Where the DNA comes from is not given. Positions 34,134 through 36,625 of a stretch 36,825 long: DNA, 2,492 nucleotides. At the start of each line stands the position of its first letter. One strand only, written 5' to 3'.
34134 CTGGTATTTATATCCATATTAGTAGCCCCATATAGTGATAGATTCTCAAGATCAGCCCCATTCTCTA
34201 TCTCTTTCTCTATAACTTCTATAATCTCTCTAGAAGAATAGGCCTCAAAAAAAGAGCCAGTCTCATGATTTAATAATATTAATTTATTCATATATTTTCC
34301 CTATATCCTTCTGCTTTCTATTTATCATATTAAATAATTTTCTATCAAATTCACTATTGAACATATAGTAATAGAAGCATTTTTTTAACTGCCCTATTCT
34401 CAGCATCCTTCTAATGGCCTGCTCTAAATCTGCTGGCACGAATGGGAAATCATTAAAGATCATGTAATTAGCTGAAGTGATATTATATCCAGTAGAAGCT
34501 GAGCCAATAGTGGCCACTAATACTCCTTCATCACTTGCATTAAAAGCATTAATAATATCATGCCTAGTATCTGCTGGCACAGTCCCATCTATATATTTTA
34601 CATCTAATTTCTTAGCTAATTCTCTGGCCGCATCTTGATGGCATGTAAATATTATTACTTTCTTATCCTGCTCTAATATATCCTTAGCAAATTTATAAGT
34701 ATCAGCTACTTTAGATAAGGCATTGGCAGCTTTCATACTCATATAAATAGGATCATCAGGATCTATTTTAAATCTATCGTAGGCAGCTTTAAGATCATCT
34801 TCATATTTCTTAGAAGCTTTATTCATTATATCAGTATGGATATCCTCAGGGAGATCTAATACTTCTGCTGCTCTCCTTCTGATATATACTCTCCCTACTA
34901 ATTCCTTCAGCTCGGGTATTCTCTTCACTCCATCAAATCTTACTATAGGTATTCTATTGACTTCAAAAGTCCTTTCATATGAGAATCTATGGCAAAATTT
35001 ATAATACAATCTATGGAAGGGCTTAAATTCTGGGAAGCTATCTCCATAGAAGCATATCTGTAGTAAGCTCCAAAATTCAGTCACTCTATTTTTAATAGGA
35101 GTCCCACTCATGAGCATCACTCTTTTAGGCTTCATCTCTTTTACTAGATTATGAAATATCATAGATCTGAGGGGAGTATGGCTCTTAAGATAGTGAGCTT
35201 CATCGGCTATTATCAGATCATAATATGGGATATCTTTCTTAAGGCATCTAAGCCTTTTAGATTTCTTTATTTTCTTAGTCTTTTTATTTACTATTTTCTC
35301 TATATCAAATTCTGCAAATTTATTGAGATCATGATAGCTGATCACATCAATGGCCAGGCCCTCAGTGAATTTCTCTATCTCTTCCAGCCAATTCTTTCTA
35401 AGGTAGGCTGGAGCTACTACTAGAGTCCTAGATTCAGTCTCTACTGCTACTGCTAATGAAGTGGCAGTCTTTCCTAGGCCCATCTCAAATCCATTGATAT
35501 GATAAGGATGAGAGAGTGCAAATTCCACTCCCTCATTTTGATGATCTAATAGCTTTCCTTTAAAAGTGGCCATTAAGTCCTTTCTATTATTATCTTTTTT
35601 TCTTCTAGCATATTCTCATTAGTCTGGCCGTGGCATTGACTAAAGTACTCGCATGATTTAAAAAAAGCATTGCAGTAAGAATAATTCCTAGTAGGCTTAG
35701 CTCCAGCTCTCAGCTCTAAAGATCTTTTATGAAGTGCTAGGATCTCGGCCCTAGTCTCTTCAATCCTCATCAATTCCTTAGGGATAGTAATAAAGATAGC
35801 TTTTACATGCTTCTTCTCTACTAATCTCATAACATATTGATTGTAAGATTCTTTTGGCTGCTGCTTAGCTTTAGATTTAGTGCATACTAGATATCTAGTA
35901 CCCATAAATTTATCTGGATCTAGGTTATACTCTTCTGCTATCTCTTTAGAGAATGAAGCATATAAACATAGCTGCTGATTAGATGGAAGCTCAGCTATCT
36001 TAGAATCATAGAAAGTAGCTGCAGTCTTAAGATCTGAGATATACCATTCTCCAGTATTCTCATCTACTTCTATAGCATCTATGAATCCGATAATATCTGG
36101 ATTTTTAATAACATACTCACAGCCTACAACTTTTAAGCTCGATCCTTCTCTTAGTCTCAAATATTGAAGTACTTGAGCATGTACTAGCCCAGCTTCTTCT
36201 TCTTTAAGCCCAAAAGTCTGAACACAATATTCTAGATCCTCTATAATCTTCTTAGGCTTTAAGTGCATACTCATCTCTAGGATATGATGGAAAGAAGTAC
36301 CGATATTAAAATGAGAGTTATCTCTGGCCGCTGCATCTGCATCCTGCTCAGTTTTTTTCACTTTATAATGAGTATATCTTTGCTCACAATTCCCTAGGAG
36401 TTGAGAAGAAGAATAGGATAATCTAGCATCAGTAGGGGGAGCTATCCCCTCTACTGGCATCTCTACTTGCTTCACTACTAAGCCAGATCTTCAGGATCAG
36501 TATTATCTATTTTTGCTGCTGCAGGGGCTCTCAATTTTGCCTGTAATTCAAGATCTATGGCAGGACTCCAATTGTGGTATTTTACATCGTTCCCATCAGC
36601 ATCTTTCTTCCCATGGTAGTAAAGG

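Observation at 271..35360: Highly iterated 9-bp palindrome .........: 15 exact copies at 13 loci, written into ORFs with otherwise rare codons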

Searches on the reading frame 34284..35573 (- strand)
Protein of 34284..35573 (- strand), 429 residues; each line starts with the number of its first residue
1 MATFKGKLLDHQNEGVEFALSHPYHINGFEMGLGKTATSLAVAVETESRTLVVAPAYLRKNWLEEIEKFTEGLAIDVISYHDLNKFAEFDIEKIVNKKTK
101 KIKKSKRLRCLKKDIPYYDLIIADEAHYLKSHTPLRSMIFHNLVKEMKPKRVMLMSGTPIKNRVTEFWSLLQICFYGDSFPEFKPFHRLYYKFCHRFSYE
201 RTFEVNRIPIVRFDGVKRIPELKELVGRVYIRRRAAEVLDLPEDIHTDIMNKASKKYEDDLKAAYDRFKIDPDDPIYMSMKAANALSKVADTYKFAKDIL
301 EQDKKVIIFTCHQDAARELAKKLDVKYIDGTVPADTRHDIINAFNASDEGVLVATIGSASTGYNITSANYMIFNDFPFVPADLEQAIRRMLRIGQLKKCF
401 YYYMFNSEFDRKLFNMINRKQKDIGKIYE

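Call 7: search_protein_families(library=pfam, proteins=[window:34284-35573:-])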
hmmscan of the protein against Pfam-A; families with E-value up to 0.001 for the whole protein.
window:34284-35573:- (429 aa): 6 families
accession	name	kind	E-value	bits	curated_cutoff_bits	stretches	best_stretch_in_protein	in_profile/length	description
PF00176.29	SNF2-rel_dom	-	3.4e-22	79.3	24.9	1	11-250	1-238/290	SNF2-related domain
PF00271.37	Helicase_C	-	1.4e-15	57.9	23.5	1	295-394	5-110/110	Helicase conserved C-terminal domain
PF04851.21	ResIII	-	2.2e-09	37.9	22.5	1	31-160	32-163/164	Type III restriction enzyme, res subunit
PF00270.35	DEAD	-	5.3e-07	30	26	1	30-162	22-162/167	DEAD/DEAH box helicase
PF16203.11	ERCC3_RAD25_C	-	0.0001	22.1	27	1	301-393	58-148/248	ERCC3/RAD25/XPB C-terminal helicase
PF07652.20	Flavi_DEAD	-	0.00081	19.8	21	0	32-159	14-136/148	Flavivirus DEAD domain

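Call 82: find_homologous_proteins(query=window:34284-35573:-, max_evalue=1e-60)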
Query window:34284-35573:- (429 aa): 139 proteins with E <= 1e-60 among 8000 candidates; the best 120 are listed.
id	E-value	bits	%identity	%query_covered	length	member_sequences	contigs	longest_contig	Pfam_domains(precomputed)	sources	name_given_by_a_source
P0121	2.8e-240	815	82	100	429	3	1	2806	PF00270.36,PF00176.30,PF00271.38,PF04851.22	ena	-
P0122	3.0e-198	677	69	100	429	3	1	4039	PF00270.36,PF00176.30,PF00271.38,PF04851.22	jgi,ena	-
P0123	1.8e-190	651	68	100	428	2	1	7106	PF00270.36,PF00176.30,PF16203.12,PF00271.38,PF04851.22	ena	-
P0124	3.6e-181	621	66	100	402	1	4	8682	PF00270.36,PF00176.30,PF00271.38,PF04851.22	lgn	-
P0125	1.9e-178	612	66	99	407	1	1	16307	PF00176.30,PF00271.38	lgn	-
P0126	3.1e-168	578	61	100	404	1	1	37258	PF00270.36,PF00176.30,PF16203.12,PF00271.38,PF04851.22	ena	-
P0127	5.7e-168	577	60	100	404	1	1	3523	PF00270.36,PF00176.30,PF16203.12,PF00271.38,PF04851.22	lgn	-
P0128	5.0e-167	574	60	100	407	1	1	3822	PF00270.36,PF00176.30,PF16203.12,PF00271.38,PF04851.22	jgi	-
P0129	1.1e-166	573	61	100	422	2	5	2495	PF00176.30,PF00271.38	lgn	-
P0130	1.4e-159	550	60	100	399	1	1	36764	PF00270.36,PF00176.30,PF00271.38,PF04851.22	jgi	-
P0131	2.2e-159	549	82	67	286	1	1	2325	PF00176.30,PF00271.38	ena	-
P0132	2.2e-154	532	57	99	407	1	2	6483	PF00270.36,PF00176.30,PF00271.38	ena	-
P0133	3.4e-152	525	56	100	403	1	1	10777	PF00176.30,PF00271.38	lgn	-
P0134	2.8e-149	516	56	99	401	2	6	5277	PF00176.30,PF00271.38,PF04851.22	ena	-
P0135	1.3e-148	513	57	99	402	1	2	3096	PF00176.30,PF16203.12,PF00271.38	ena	-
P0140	1.9e-140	486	52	100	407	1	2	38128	PF00176.30,PF00271.38,PF04851.22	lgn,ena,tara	tara:strand:- start:34168 stop:35391 length:1224 start_codon:yes stop_codon:yes gene_type:complete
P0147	1.5e-132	460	50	100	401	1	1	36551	PF00270.36,PF00176.30,PF00271.38,PF04851.22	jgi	-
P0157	7.7e-122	425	60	70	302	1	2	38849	PF00176.30,PF00271.38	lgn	-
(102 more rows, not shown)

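Call 83: find_encoding_contigs(protein=P0126, flank=10000, max_places=1)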
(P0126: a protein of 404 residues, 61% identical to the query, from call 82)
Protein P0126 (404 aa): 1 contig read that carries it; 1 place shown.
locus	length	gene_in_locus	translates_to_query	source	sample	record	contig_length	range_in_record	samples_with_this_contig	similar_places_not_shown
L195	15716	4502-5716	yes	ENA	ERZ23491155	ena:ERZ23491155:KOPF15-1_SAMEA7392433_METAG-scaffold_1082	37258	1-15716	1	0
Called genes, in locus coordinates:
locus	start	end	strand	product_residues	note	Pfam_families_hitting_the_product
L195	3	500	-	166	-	?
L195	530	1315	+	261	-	-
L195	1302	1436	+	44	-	-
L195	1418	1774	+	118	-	-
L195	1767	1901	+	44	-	-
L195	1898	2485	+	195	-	-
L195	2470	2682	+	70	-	-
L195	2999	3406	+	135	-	-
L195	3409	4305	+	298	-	PF12705:PDDEXK_1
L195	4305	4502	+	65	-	-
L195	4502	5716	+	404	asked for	PF00270:DEAD (faint), PF04851:ResIII (faint), PF00176:SNF2-rel_dom, PF16203:ERCC3_RAD25_C (weak), PF00271:Helicase_C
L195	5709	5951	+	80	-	-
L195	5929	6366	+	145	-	-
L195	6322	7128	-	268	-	-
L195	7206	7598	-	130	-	PF08291:Peptidase_M15_3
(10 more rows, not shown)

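Call 84: find_encoding_contigs(protein=P0130, flank=10000, max_places=1)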
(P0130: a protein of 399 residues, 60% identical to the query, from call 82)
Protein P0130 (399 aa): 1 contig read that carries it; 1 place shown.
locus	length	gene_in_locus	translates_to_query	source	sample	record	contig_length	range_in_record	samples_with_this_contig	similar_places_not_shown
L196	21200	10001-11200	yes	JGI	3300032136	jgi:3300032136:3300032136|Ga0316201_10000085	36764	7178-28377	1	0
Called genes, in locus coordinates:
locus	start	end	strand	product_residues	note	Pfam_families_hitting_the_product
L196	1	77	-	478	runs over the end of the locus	PF03237:Terminase_6N (weak), PF04466:Terminase_3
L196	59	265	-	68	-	-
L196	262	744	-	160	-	PF16677:GP3_package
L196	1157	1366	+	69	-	-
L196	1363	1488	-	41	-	-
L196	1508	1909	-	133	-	-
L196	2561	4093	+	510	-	PF19263:DUF5906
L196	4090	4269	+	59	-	-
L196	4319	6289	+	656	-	PF00476:DNA_pol_A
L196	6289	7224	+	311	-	PF00145:DNA_methylase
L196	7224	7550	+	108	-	-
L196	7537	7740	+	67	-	-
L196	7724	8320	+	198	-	-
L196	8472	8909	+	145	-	-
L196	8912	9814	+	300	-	PF12705:PDDEXK_1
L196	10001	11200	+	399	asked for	PF00176:SNF2-rel_dom (weak), PF00270:DEAD (faint), PF04851:ResIII (faint), PF00176:SNF2-rel_dom, PF00271:Helicase_C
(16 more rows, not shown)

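Call 85: find_encoding_contigs(protein=P0140, flank=10000, max_places=1)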
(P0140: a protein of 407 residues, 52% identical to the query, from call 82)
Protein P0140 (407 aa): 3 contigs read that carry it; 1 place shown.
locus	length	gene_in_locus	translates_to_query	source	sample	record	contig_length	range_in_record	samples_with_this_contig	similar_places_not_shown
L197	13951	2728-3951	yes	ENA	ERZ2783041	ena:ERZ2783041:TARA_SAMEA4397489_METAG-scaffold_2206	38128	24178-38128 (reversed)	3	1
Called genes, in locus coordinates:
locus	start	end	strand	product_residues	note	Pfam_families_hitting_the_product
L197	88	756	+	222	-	-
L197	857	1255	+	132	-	-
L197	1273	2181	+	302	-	PF12705:PDDEXK_1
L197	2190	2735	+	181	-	PF16473:Rv2179c-like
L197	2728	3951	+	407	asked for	PF04851:ResIII (faint), PF00176:SNF2-rel_dom, PF00271:Helicase_C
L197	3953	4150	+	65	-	-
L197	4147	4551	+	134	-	PF05866:RusA (weak)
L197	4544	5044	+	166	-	-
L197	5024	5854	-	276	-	-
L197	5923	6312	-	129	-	-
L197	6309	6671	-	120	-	-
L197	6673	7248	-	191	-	-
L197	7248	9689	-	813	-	-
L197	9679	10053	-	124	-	-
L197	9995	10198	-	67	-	-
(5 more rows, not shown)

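Call 86: find_encoding_contigs(protein=P0147, flank=10000, max_places=1)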
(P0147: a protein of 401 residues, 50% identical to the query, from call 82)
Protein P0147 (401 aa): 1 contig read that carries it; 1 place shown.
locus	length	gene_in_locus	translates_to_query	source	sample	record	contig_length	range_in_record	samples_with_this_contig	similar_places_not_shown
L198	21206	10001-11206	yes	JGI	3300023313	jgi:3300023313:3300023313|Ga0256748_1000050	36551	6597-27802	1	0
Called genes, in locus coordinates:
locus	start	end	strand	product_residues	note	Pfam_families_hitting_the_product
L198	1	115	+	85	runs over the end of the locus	-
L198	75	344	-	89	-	-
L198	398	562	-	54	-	-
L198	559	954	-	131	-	-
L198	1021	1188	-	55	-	-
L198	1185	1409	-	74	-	-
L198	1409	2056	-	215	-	-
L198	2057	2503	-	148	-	-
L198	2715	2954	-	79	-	-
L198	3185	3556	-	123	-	-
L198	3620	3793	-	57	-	-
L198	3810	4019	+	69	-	-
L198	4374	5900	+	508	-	PF19263:DUF5906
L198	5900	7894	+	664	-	PF00476:DNA_pol_A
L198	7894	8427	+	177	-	-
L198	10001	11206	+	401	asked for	PF00270:DEAD (faint), PF04851:ResIII (faint), PF00176:SNF2-rel_dom, PF00271:Helicase_C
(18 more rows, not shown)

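Call 87: find_encoding_contigs(protein=P0125, flank=10000, max_places=1)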
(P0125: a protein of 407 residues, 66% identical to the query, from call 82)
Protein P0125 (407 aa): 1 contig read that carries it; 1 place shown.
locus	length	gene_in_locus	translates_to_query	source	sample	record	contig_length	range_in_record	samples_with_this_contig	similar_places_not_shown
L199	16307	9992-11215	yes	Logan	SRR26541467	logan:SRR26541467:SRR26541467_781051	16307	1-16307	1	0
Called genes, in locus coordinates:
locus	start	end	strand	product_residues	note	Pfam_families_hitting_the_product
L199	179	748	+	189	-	-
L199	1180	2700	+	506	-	PF19263:DUF5906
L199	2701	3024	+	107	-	-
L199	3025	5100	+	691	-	PF00476:DNA_pol_A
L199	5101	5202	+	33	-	-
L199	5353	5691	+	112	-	-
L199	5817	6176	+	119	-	-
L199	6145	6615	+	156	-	PF01327:Pep_deformylase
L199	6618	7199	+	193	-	-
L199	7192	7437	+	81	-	-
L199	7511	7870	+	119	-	-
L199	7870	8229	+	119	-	PF00565:SNase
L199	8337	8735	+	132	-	-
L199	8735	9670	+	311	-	PF12705:PDDEXK_1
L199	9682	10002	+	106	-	-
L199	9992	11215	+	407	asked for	PF00176:SNF2-rel_dom, PF00271:Helicase_C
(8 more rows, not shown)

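Call 88: find_encoding_contigs(protein=P0124, flank=10000, max_places=1)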
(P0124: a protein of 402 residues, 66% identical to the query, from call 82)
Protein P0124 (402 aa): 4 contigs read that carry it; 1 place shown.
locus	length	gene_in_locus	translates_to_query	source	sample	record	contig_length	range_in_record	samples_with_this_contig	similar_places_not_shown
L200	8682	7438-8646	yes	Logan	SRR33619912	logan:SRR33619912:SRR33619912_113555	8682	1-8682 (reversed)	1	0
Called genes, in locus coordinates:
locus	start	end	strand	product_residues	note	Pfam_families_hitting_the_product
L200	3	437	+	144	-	?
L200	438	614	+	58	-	-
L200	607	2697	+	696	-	PF00476:DNA_pol_A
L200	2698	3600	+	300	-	PF00145:DNA_methylase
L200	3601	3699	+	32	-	-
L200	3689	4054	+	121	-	-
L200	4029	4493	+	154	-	PF01327:Pep_deformylase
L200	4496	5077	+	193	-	-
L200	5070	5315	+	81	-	-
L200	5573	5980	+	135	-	-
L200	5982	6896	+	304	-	PF12705:PDDEXK_1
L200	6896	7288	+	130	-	PF07463:NUMOD4, PF13392:HNH_3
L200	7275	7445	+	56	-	-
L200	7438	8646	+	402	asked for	PF00176:SNF2-rel_dom (weak), PF00270:DEAD (faint), PF04851:ResIII (faint), PF00176:SNF2-rel_dom, PF00271:Helicase_C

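Call 89: find_encoding_contigs(protein=P0123, flank=10000, max_places=1)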
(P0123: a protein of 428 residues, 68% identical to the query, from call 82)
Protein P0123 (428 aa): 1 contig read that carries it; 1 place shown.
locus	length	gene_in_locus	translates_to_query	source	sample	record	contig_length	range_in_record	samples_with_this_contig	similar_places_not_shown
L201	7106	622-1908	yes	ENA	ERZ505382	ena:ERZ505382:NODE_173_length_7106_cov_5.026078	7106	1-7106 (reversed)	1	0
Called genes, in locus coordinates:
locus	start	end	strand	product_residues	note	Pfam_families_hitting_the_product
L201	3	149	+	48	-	?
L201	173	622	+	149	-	-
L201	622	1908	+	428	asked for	PF00176:SNF2-rel_dom, PF00270:DEAD, PF04851:ResIII, PF16203:ERCC3_RAD25_C (faint), PF00271:Helicase_C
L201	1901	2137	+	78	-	-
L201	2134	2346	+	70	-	-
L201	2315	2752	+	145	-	PF05866:RusA (weak)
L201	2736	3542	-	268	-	PF00149:Metallophos (weak)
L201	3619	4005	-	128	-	PF08291:Peptidase_M15_3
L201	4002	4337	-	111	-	-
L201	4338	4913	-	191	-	-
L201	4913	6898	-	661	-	-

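Call 90: find_encoding_contigs(protein=P0157, flank=10000, max_places=1)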
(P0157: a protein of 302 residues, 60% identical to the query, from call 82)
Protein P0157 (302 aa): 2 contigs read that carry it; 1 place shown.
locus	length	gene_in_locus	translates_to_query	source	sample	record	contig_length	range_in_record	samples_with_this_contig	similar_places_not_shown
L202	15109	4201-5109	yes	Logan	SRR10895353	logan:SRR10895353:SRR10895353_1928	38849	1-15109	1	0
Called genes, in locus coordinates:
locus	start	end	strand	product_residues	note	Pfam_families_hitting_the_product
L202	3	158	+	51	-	?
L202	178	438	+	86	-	-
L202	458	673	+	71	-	-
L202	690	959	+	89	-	-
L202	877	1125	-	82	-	-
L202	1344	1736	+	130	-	-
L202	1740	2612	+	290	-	PF12705:PDDEXK_1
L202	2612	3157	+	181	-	PF16473:Rv2179c-like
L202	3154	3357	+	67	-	-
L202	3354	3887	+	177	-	PF07463:NUMOD4, PF13392:HNH_3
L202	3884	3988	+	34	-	-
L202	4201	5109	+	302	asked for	PF00176:SNF2-rel_dom, PF00271:Helicase_C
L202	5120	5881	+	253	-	-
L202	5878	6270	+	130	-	-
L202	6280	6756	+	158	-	PF05866:RusA (weak)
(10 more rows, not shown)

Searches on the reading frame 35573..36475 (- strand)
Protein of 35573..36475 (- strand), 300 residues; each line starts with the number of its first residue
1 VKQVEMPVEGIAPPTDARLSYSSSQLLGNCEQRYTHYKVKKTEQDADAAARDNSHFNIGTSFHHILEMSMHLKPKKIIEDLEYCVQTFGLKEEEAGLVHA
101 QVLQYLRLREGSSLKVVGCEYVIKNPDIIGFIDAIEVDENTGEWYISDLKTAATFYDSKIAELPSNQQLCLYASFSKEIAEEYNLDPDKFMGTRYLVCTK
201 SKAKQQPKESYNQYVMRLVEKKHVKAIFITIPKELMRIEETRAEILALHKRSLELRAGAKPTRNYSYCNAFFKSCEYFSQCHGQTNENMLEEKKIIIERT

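Call 7: search_protein_families(library=pfam, proteins=[window:35573-36475:-])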
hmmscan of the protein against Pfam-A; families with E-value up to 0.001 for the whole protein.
window:35573-36475:- (300 aa): 1 family
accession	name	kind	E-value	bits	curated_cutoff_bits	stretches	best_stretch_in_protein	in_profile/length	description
PF12705.13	PDDEXK_1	-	1.2e-12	48.7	22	1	18-282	1-247/247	PD-(D/E)XK nuclease superfamily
